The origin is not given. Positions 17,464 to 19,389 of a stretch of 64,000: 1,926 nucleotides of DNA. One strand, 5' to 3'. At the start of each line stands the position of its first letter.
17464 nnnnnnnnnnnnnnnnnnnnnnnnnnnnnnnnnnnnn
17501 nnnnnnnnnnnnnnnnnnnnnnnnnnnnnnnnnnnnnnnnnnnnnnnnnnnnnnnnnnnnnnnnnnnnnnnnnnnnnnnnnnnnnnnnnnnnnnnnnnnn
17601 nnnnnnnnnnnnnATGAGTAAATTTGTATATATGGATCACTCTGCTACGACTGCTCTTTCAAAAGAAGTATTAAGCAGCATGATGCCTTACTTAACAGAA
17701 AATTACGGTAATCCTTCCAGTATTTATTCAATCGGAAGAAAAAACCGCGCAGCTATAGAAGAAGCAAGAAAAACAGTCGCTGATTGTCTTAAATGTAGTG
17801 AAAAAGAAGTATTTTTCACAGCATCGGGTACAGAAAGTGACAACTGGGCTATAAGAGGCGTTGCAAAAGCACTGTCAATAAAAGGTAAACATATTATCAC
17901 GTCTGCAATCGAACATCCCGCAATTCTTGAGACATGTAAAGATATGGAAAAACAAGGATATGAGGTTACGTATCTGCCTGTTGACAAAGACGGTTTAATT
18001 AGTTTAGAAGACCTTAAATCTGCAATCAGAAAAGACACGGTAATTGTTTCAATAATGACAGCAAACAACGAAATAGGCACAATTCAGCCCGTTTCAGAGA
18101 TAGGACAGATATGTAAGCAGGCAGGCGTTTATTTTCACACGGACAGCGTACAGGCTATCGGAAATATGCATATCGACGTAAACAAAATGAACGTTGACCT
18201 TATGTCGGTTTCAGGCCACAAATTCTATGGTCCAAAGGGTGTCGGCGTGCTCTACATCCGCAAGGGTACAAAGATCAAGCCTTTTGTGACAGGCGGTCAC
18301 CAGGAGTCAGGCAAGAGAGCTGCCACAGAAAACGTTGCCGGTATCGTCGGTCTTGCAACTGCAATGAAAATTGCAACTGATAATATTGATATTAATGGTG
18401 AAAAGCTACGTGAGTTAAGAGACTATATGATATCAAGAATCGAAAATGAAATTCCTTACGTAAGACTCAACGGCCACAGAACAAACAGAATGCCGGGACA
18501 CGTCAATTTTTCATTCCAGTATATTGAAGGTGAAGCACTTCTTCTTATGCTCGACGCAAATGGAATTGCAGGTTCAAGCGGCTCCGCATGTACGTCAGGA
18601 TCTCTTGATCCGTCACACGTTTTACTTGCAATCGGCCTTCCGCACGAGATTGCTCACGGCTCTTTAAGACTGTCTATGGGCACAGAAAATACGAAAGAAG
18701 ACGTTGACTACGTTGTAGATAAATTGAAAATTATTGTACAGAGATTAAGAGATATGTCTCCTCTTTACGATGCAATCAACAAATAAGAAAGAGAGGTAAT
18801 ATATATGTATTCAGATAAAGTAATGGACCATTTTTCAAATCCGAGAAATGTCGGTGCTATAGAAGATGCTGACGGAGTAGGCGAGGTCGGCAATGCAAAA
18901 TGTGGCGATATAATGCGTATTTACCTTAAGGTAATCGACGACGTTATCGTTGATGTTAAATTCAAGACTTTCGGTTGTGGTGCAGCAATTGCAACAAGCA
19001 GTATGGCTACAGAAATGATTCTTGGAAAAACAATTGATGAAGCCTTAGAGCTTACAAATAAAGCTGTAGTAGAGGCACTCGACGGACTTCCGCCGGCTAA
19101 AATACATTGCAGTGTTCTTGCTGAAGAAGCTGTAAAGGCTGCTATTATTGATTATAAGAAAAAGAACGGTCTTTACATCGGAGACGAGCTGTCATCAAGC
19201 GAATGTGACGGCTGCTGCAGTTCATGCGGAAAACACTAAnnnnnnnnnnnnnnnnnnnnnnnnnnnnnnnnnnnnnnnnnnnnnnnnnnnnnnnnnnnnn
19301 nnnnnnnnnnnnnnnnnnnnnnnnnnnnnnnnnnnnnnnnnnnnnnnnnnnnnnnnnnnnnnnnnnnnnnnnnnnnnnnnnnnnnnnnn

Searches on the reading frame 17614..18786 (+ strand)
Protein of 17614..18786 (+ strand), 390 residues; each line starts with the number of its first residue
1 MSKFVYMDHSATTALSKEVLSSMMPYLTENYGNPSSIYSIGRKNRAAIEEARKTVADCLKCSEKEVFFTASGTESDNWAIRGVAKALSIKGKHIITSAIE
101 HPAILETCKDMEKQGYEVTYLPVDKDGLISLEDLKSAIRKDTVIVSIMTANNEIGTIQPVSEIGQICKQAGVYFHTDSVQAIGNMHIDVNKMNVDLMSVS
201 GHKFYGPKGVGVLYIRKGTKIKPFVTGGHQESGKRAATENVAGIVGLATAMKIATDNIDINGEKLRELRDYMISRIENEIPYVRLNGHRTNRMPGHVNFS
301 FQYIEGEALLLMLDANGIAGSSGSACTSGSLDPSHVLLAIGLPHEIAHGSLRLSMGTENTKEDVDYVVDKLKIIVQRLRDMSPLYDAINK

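Call 8: search_protein_families(library=pfam, proteins=[window:17614-18786:+], max_evalue=0.00001)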
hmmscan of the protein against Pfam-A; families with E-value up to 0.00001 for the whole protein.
window:17614-18786:+ (390 aa): 3 families
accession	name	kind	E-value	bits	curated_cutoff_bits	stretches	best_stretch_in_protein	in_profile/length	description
PF00266.25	Aminotran_5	-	3.9e-91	306.2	21.5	1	5-367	1-371/371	Aminotransferase class-V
PF01212.27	Beta_elim_lyase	-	5.5e-08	32.9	27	1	63-203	47-199/288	Beta-eliminating lyase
PF01041.23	DegT_DnrJ_EryC1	-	8.3e-08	32.3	19.8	1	63-186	39-154/360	DegT/DnrJ/EryC1/StrS aminotransferase family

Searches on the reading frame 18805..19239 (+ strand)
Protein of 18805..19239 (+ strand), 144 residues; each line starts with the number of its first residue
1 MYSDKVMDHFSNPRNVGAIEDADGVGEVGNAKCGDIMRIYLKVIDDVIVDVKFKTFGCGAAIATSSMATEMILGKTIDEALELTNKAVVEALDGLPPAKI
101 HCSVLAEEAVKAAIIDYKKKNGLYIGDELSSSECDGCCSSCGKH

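Call 8: search_protein_families(library=pfam, proteins=[window:18805-19239:+], max_evalue=0.00001)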
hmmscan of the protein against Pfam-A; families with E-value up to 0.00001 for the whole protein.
window:18805-19239:+ (144 aa): 1 family
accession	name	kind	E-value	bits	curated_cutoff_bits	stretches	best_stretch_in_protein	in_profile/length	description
PF01592.21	NifU_N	-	1.4e-51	174.3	22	1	1-121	1-124/127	NifU-like N terminal domain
